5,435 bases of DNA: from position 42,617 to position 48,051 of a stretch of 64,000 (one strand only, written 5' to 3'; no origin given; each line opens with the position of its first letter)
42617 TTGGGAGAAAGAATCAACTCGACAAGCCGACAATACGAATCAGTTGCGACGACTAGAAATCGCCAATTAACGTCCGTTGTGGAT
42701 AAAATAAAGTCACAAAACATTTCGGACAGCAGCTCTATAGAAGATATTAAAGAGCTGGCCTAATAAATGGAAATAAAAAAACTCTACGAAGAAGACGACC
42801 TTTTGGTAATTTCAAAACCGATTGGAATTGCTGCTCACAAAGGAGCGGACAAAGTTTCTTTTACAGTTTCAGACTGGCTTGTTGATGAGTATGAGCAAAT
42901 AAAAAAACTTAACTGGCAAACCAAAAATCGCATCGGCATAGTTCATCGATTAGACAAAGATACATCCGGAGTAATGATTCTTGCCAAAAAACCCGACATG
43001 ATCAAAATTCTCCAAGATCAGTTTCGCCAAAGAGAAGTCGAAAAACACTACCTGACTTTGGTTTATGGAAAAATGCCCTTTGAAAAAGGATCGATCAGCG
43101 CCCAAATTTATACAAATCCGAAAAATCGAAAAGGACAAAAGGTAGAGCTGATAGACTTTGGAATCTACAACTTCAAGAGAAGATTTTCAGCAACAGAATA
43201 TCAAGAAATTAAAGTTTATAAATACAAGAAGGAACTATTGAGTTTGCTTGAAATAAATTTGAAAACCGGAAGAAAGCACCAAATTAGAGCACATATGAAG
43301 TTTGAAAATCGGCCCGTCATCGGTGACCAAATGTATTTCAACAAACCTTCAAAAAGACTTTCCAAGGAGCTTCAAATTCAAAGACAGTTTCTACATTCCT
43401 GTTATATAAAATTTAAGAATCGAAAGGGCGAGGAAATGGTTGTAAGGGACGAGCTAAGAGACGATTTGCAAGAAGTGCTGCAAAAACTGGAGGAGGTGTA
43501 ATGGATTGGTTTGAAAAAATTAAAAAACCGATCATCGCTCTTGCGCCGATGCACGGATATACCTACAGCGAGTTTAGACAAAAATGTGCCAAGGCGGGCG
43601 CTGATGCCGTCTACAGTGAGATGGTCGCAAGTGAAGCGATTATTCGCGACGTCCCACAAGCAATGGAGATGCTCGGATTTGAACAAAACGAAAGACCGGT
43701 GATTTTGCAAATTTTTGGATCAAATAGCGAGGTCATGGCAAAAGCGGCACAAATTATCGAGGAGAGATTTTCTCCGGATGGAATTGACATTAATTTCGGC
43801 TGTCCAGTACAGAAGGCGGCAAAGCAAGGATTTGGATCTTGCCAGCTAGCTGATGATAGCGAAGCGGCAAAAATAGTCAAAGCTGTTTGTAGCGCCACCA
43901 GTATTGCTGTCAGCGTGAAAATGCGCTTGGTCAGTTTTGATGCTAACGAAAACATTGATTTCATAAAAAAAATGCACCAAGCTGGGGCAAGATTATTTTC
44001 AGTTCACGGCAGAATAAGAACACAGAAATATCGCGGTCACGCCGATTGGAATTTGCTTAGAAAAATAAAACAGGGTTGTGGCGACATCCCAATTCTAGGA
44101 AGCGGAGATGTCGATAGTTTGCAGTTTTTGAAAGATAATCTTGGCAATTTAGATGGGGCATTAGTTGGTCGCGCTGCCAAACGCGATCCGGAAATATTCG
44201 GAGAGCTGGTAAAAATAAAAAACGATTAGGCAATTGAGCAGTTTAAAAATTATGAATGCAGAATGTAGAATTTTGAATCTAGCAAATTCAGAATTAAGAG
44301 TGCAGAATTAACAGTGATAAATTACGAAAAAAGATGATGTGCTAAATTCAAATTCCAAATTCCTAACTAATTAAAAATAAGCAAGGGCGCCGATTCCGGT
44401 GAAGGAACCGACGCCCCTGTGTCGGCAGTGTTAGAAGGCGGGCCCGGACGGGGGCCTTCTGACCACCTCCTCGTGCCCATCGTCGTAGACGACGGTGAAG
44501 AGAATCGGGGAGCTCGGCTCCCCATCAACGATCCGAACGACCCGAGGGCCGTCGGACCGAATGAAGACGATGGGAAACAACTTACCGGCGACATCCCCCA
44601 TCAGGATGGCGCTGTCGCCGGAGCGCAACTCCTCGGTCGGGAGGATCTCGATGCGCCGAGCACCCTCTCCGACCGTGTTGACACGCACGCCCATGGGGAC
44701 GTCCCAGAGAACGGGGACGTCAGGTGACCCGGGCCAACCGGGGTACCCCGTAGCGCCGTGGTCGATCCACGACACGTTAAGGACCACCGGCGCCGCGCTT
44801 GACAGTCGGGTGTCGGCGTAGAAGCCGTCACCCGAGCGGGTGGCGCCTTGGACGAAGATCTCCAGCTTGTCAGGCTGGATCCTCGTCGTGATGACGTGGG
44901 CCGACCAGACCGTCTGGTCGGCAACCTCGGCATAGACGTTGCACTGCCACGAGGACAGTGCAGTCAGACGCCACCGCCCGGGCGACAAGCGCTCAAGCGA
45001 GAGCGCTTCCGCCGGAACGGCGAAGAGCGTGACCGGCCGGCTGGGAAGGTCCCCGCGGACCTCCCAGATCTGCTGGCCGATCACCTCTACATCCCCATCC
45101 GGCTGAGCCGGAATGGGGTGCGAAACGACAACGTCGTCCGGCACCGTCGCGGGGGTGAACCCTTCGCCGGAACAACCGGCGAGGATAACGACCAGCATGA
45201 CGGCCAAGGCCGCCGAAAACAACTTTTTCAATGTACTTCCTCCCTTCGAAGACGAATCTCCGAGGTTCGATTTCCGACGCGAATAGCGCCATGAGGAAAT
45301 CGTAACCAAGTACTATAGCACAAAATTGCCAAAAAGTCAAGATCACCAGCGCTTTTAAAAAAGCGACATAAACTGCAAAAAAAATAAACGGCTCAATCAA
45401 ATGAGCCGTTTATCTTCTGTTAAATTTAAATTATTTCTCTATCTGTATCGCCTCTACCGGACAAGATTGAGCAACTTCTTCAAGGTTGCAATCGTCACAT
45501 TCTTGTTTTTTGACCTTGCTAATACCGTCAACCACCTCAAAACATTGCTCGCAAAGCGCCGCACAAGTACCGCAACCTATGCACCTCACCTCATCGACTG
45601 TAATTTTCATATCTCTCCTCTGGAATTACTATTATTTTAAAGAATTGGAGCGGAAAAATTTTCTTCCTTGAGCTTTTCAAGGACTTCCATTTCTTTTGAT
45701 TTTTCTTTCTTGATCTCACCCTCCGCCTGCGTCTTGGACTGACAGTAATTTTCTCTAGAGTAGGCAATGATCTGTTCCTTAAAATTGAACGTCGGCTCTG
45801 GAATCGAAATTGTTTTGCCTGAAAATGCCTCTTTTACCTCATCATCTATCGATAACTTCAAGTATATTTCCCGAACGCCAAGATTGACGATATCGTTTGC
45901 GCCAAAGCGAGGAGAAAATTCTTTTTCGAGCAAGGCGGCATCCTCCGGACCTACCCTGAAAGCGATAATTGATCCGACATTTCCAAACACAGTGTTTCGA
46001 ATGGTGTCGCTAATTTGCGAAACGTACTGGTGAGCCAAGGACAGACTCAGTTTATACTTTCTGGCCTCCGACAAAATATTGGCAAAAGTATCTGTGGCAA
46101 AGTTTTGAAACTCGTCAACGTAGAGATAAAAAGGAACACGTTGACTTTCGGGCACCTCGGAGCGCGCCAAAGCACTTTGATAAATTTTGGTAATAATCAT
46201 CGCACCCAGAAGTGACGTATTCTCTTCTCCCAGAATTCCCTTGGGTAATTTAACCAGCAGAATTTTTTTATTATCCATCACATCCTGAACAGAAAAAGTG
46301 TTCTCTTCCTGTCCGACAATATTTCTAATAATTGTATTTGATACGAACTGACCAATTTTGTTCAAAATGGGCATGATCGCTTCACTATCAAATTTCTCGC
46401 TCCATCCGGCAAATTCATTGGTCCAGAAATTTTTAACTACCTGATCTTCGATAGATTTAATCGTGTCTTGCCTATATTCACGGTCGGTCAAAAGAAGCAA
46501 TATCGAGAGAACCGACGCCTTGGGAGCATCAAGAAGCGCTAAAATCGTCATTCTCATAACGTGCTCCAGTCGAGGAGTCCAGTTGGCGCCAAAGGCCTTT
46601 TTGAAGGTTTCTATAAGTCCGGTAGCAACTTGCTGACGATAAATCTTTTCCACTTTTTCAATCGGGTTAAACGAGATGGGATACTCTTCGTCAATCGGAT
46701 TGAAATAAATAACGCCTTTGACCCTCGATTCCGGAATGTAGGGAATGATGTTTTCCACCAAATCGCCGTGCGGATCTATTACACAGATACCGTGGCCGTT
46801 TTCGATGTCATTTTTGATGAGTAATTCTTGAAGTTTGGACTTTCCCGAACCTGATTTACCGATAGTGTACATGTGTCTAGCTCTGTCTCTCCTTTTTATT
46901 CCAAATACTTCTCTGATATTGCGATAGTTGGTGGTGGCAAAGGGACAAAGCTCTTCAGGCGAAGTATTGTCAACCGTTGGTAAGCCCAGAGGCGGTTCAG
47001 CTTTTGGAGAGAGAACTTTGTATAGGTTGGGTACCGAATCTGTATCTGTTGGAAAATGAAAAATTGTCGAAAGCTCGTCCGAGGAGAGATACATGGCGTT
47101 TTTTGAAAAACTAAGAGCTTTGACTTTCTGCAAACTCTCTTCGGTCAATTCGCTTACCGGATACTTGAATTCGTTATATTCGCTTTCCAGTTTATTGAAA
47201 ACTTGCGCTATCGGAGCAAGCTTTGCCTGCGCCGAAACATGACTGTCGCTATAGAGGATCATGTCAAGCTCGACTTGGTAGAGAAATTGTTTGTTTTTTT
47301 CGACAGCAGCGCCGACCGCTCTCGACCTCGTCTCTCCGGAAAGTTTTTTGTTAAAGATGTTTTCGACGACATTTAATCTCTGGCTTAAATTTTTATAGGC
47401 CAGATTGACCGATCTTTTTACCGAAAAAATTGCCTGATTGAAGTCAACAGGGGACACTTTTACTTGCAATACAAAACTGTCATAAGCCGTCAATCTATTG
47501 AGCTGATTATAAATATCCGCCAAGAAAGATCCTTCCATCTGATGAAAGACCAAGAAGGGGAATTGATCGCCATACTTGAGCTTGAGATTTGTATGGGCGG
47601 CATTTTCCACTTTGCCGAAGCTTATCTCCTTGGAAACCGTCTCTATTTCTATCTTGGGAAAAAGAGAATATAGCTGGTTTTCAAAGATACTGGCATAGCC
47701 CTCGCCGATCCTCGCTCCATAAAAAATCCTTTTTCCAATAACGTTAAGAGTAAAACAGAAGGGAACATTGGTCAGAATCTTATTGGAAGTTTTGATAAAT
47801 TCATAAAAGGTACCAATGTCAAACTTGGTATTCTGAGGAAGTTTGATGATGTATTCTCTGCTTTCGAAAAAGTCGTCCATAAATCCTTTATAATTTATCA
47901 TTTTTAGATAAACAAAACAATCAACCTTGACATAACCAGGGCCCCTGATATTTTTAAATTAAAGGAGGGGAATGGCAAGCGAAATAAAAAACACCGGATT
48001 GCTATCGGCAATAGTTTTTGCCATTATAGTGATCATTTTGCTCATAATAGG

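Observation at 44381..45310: Third high-GC island: a complete 292-aa lipoprotein gene whose boundaries coincide exactly with the GC jump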

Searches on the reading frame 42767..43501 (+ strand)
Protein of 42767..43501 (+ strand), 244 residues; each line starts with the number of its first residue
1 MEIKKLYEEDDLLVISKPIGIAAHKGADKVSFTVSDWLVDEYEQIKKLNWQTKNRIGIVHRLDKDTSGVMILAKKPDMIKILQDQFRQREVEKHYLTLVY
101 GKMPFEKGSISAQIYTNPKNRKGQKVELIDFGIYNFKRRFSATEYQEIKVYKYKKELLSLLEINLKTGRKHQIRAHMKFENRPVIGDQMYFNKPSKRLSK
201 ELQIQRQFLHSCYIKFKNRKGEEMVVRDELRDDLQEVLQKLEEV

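Call 7: search_protein_families(library=pfam, proteins=[window:42767-43501:+], max_evalue=0.1)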
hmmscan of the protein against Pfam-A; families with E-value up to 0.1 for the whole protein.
window:42767-43501:+ (244 aa): 2 families
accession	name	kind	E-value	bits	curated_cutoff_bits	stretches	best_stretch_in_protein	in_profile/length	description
PF00849.27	PseudoU_synth_2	-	2.3e-31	109.5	26.8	1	11-177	1-150/152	RNA pseudouridylate synthase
PF18351.6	Ago_N_1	-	0.052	14.4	25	0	24-51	11-38/95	Fungal Argonaute N-terminal domain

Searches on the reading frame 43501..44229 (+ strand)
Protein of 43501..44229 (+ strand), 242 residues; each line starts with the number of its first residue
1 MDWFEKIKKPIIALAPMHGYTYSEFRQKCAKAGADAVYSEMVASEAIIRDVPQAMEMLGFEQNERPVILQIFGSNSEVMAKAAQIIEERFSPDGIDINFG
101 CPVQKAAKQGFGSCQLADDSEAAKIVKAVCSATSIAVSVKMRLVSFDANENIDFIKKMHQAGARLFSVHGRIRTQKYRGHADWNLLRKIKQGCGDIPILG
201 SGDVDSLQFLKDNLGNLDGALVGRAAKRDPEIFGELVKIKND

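Call 7: search_protein_families(library=pfam, proteins=[window:43501-44229:+], max_evalue=0.1)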
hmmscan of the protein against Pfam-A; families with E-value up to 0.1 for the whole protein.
window:43501-44229:+ (242 aa): 4 families
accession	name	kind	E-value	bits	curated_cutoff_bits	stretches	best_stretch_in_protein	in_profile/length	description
PF01207.24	Dus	-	7.8e-58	196.5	20.4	1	14-238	2-229/311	Dihydrouridine synthase (Dus)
PF17941.7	PP_kinase_C_1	-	0.015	15.3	25.7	1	123-168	50-98/167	Polyphosphate kinase C-terminal domain 1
PF05265.19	DUF723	-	0.058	13.8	20.9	0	4-26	24-47/60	Protein of unknown function (DUF723)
PF12268.13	DUF3612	-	0.078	13.5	25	0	88-172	89-166/176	Protein of unknown function (DUF3612)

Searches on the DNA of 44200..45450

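Call 25: search_rna_families(source=window, start=44200, end=45450, threshold=evalue, max_evalue=1)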
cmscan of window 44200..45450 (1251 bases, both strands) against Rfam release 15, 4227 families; matches with E-value up to 1: 7.
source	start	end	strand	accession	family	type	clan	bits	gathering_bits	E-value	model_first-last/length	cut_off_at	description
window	45376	45447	-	RF02074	STnc240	Gene; sRNA;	-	29.2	55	0.059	1-77/77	no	Enterobacterial sRNA STnc240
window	45374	45450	-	RF00558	L20_leader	Cis-reg; leader;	-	22.7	58.7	0.095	51-127/127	5'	Ribosomal protein L20 leader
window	45322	45448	-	RF00101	SraC_RyeA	Gene; sRNA;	CL00105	21.9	37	0.21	1-145/145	no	SraC/RyeA RNA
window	45216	45418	+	RF00125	IS128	Gene; sRNA;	-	18.7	80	0.44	1-209/209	no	IS128 RNA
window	44225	44437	-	RF02377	SurA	Gene; sRNA;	-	17.3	100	0.05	1-279/279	no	SurA sRNA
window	45379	45437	-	RF01472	rli40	Gene; sRNA;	-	15.7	100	0.34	1-263/263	no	Listeria sRNA rli40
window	44772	44848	+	RF01670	P17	Gene; sRNA;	-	13.9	45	0.87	1-282/282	no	Pseudomonas sRNA P17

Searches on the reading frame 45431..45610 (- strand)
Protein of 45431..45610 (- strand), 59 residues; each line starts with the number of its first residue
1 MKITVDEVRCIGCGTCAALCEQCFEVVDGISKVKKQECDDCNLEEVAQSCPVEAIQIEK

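Call 7: search_protein_families(library=pfam, proteins=[window:45431-45610:-], max_evalue=0.1)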
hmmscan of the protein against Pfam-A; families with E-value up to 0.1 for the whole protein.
window:45431-45610:- (59 aa): 10 families
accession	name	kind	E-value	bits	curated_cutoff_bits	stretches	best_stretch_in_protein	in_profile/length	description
PF13370.11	Fer4_13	-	1.4e-08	35.7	24.5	1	5-56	1-57/58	4Fe-4S single cluster domain of Ferredoxin I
PF13459.11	Fer4_15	-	2.6e-06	28.5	22.4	1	3-57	1-66/66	4Fe-4S single cluster domain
PF14697.11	Fer4_21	-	5.6e-06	26.8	35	1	5-56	3-58/59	4Fe-4S dicluster domain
PF00037.32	Fer4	-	0.00042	20.5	21.1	1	3-20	1-18/24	4Fe-4S binding domain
PF12837.12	Fer4_6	-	0.002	18.4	25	1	2-20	1-19/24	4Fe-4S binding domain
PF13237.11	Fer4_10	-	0.013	15.9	25.5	1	3-42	2-46/53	4Fe-4S dicluster domain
PF12838.12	Fer4_7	-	0.029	15.3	27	1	2-20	30-48/52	4Fe-4S dicluster domain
PF17179.9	Fer4_22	-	0.038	15.3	27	1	9-48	1-46/95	4Fe-4S dicluster domain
PF12225.13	DUF5981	-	0.038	14.1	23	1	32-53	19-40/95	Methylene-tetrahydrofolate reductase C terminal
PF12797.12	Fer4_2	-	0.077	13.5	24.5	1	3-20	3-20/22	4Fe-4S binding domain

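Call 81: find_encoding_contigs(protein=window:45431-45610:-, flank=6000, max_places=10)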
Protein window:45431-45610:- (59 aa): 3 contigs read that carry it; 2 places shown.
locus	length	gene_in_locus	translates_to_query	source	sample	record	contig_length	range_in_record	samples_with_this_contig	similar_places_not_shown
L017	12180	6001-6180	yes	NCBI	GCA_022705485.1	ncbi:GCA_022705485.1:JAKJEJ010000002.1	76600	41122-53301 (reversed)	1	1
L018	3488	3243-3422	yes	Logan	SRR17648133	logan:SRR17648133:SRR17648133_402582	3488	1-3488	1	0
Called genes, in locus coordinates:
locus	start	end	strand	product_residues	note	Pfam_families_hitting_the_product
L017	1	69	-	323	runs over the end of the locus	PF00389:2-Hacid_dh, PF02826:2-Hacid_dh_C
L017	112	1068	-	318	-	PF00294:PfkB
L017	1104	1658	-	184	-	PF00149:Metallophos (weak), PF12850:Metallophos_2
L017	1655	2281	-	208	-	PF13098:Thioredoxin_2 (faint), PF13462:Thioredoxin_4, PF01323:DSBA, PF13743:Thioredoxin_5 (weak)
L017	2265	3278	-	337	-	PF00293:NUDIX, PF00625:Guanylate_kin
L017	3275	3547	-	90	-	-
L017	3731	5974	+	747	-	PF01935:DUF87 (faint), PF10412:TrwB_AAD_bind, PF12696:TraG-D_C (weak)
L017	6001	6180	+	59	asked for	PF13459:Fer4_15 (weak), PF14697:Fer4_21 (weak), PF13370:Fer4_13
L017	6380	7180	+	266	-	-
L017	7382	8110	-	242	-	PF01207:Dus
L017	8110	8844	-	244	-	PF00849:PseudoU_synth_2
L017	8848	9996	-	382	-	PF02646:RmuC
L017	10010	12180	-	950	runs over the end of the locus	PF00580:UvrD-helicase, PF01443:Viral_helicase1 (faint), PF13245:AAA_19, PF13604:AAA_30 (faint), PF13361:UvrD_C, PF13538:UvrD_C_2 (faint), PF12705:PDDEXK_1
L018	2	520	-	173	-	?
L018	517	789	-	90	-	-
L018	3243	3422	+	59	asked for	PF13459:Fer4_15 (weak), PF14697:Fer4_21 (weak), PF13370:Fer4_13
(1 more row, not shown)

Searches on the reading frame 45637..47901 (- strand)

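Call 7: search_protein_families(library=pfam, proteins=[window:45637-47901:-], max_evalue=0.1)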
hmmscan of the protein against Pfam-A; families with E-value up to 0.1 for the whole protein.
window:45637-47901:- (754 aa): 5 families
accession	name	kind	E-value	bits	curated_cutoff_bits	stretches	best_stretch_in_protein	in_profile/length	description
PF10412.15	TrwB_AAD_bind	-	1.5e-09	37.6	20.5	1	336-674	10-331/387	Type IV secretion-system coupling protein DNA-binding domain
PF01935.23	DUF87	-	3.1e-06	27.9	23.2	1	342-380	24-63/220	Helicase HerA, central domain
PF12696.13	TraG-D_C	-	3.2e-06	27.5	22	1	590-671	1-84/126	TraM recognition site of TraD and TraG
PF19044.6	P-loop_TraG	-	0.0011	18.2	25.8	1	342-416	30-96/413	TraG P-loop domain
PF13401.12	AAA_22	-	0.069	13.9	27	0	339-372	3-37/130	AAA domain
